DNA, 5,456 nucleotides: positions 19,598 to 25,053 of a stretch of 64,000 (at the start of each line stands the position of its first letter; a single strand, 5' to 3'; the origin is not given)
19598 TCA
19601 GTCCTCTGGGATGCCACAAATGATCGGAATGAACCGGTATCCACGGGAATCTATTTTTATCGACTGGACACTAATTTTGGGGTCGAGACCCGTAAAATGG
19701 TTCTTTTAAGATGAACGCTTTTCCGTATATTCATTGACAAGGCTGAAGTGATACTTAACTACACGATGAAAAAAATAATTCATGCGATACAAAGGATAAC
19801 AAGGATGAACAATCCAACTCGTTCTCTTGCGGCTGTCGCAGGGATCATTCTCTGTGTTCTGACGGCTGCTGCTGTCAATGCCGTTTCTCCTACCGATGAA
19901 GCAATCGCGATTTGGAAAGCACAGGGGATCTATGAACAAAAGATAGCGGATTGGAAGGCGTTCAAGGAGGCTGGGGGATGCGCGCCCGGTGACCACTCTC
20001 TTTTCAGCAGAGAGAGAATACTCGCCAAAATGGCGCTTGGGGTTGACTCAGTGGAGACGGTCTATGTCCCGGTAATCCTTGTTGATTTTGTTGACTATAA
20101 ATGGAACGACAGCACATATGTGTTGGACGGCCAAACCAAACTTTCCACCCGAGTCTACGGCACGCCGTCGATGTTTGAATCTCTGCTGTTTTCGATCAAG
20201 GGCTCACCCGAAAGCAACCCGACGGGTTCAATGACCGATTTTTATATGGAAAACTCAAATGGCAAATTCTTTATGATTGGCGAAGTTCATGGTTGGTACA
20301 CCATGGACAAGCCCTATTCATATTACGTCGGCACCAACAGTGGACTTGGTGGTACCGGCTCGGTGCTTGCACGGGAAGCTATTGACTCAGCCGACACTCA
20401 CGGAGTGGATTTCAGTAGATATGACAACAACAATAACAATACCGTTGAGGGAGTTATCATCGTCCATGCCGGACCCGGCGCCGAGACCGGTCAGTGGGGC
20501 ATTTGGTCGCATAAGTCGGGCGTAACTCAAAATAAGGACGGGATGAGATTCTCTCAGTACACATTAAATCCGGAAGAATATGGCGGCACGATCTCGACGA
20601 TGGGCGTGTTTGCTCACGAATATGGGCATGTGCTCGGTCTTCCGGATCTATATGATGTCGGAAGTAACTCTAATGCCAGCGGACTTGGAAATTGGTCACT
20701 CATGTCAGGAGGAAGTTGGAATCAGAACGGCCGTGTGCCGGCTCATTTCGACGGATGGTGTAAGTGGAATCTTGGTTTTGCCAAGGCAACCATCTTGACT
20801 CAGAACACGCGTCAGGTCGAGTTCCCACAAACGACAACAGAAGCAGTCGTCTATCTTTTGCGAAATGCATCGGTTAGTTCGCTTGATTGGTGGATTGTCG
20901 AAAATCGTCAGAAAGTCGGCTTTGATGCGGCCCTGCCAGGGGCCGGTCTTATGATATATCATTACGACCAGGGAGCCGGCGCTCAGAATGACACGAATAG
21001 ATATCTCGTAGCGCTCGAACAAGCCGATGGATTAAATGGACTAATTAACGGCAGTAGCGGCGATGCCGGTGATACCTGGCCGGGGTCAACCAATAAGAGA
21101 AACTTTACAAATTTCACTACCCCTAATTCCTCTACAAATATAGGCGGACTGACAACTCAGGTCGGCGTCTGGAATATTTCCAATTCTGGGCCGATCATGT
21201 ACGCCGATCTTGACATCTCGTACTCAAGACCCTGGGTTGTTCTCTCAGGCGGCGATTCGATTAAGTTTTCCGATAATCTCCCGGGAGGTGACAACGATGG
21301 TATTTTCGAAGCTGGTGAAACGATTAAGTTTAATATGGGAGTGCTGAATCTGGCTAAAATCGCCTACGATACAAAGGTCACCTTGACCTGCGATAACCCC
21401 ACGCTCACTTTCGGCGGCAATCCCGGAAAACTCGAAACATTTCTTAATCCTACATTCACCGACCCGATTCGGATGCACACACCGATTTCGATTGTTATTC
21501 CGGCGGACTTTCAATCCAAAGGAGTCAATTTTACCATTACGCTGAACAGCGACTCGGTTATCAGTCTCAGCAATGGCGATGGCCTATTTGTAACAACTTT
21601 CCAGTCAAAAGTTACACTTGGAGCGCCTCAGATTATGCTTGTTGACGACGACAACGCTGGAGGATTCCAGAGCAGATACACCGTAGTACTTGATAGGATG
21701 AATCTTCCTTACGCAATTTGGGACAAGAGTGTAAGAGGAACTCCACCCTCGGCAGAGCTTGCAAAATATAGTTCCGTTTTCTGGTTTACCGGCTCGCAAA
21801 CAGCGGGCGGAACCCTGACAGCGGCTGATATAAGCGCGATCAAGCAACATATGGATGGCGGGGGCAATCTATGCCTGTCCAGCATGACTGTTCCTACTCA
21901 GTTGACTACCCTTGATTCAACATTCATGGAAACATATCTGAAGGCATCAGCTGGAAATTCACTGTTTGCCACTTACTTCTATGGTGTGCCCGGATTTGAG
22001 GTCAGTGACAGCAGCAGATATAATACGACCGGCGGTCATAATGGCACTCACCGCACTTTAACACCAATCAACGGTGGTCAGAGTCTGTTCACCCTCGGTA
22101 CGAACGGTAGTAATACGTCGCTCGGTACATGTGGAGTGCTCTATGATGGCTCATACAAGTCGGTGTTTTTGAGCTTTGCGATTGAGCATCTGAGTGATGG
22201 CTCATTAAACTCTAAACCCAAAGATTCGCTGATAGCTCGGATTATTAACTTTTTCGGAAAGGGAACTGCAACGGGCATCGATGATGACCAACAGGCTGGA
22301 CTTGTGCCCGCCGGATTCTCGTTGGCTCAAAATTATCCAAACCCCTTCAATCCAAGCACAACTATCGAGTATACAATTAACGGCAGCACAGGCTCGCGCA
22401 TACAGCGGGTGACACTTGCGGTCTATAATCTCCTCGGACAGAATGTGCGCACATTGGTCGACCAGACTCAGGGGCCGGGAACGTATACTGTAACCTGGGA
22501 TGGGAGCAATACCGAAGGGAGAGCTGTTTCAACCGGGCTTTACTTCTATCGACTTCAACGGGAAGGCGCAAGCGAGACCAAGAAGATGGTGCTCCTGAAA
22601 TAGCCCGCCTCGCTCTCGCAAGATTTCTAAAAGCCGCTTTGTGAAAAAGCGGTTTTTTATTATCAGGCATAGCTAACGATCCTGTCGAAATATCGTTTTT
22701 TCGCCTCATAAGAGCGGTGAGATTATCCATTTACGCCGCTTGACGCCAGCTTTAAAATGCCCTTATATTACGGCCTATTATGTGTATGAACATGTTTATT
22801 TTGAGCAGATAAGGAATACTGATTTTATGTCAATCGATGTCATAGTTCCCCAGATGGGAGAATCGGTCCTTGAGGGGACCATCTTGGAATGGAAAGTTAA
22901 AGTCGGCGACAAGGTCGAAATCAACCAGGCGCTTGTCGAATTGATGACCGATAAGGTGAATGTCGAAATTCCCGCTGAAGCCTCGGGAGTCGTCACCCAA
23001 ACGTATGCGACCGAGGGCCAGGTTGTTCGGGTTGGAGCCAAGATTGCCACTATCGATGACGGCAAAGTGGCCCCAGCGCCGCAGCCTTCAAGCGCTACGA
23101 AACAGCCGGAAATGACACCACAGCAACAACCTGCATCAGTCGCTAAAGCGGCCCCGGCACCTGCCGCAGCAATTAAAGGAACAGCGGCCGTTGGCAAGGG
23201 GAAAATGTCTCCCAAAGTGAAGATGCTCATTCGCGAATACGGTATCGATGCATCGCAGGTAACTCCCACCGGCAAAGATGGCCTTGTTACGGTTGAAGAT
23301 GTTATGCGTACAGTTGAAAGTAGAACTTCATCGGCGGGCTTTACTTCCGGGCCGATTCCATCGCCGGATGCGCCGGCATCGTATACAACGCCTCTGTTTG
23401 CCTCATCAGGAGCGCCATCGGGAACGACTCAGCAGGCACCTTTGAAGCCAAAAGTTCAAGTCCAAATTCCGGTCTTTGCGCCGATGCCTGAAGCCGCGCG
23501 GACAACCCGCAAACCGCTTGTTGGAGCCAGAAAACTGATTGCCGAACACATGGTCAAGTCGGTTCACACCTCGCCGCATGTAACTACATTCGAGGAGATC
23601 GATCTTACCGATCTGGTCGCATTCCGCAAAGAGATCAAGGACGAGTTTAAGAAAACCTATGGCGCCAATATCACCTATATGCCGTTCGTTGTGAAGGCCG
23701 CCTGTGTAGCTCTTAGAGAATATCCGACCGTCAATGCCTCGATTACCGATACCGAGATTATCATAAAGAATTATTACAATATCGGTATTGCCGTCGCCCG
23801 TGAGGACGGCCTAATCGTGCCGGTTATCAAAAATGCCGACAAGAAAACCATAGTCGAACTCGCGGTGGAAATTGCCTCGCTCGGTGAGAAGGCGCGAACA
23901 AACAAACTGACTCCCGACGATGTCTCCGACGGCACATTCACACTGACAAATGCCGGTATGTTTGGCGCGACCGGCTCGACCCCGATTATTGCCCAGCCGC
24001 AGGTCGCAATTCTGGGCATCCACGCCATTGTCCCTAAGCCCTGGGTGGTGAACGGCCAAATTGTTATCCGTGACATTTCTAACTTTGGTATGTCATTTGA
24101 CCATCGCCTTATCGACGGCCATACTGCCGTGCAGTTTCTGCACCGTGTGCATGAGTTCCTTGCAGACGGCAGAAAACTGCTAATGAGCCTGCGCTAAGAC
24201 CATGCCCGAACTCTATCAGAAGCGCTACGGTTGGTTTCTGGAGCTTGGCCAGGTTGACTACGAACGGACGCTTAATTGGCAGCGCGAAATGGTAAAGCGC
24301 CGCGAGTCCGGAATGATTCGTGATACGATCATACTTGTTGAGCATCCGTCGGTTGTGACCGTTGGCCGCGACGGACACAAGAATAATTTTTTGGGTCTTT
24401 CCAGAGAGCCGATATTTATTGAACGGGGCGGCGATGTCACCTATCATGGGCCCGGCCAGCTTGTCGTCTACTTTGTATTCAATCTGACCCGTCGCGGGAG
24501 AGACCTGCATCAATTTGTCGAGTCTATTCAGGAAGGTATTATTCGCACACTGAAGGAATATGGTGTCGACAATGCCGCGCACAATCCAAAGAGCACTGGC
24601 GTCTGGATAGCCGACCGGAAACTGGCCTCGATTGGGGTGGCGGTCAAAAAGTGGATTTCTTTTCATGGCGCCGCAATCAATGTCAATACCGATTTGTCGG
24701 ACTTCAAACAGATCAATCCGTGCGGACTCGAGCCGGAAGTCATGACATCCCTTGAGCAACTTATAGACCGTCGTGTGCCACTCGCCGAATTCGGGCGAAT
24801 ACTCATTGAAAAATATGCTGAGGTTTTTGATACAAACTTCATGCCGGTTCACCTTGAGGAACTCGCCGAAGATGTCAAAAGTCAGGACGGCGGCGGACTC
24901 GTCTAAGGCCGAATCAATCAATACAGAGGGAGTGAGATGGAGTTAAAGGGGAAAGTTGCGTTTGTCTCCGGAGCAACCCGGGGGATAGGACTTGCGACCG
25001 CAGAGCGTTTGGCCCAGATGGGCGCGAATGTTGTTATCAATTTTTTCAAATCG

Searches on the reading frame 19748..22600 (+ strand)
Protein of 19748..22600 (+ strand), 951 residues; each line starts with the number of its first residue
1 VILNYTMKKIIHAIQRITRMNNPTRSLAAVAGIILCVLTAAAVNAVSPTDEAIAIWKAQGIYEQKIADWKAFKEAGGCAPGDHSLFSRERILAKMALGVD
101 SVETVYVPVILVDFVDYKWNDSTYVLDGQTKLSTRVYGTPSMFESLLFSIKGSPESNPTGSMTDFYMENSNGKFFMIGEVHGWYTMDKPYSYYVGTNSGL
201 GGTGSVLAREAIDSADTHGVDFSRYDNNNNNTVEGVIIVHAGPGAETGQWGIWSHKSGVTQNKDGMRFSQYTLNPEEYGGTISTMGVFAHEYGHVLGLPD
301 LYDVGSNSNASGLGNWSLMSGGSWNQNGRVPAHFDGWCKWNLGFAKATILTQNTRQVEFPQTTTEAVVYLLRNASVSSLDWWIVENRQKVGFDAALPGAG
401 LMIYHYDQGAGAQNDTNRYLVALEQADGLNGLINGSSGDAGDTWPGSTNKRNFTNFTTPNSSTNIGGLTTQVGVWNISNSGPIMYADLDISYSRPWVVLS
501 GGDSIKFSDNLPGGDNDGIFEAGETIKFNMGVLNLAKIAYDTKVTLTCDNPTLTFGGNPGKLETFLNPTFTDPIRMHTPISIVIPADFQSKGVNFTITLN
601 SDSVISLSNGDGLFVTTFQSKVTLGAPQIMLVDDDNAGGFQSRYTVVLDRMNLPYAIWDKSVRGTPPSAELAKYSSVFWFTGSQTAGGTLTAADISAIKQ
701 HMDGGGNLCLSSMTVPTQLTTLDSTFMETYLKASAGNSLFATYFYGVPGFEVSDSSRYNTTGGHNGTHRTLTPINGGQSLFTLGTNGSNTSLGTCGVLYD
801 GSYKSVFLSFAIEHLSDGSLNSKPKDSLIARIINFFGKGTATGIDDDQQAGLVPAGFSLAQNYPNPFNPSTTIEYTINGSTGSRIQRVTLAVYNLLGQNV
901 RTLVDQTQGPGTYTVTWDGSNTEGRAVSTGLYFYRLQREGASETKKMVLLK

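Call 24: search_protein_families(library=pfam, proteins=[window:19748-22600:+], max_evalue=0.001)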
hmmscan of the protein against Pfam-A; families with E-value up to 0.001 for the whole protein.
window:19748-22600:+ (951 aa): 4 families
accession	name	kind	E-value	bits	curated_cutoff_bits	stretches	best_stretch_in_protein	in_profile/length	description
PF05547.17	Peptidase_M6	-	5.9e-27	95.1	22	1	101-338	9-281/294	Immune inhibitor A peptidase M6, catalytic domain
PF13860.13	FlgD_ig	-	3.2e-08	33.9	27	1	883-937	20-74/79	FlgD Ig-like domain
PF18962.6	Por_Secre_tail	-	4.1e-06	27.4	27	1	863-948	2-74/75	Secretion system C-terminal sorting domain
PF13585.12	CHU_C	-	5.4e-05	23.7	27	1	875-946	18-81/86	CHU_C Type IX secretion signal domain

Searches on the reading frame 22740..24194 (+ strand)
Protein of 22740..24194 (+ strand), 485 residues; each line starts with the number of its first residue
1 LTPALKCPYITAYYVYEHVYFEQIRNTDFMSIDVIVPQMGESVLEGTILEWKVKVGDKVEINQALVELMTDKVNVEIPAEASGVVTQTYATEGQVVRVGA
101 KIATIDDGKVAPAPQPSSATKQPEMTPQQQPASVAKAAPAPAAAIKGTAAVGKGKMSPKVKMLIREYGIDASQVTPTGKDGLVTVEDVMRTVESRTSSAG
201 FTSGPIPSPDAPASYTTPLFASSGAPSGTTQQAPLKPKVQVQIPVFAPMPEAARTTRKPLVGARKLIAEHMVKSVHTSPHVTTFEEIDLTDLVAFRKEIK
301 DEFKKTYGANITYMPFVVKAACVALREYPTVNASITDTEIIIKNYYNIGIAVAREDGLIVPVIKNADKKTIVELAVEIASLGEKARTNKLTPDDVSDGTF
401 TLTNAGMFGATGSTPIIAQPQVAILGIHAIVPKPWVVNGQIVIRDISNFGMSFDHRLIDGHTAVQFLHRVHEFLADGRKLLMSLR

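Call 60: search_protein_families(library=pfam, proteins=[window:22740-24194:+], max_evalue=0.001)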
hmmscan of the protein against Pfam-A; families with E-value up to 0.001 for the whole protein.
window:22740-24194:+ (485 aa): 3 families
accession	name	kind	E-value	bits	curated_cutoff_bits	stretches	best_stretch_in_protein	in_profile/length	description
PF00198.28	2-oxoacid_dh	-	1.7e-86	289.9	23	1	254-481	3-231/232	2-oxoacid dehydrogenases acyltransferase (catalytic domain)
PF00364.28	Biotin_lipoyl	-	1e-18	67.4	22.1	1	34-105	3-73/73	Biotin-requiring enzyme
PF02817.22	E3_binding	-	3.7e-10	40.3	23.7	1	156-188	3-35/36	e3 binding domain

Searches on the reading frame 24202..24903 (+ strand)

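Call 60: search_protein_families(library=pfam, proteins=[window:24202-24903:+], max_evalue=0.001)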
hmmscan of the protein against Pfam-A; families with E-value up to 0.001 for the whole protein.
window:24202-24903:+ (234 aa): 1 family
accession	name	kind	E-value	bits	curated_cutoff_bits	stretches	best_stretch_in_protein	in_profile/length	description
PF21948.1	LplA-B_cat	-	9.9e-42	143.6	27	1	19-205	1-199/200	Lipoyl protein ligase A/B catalytic domain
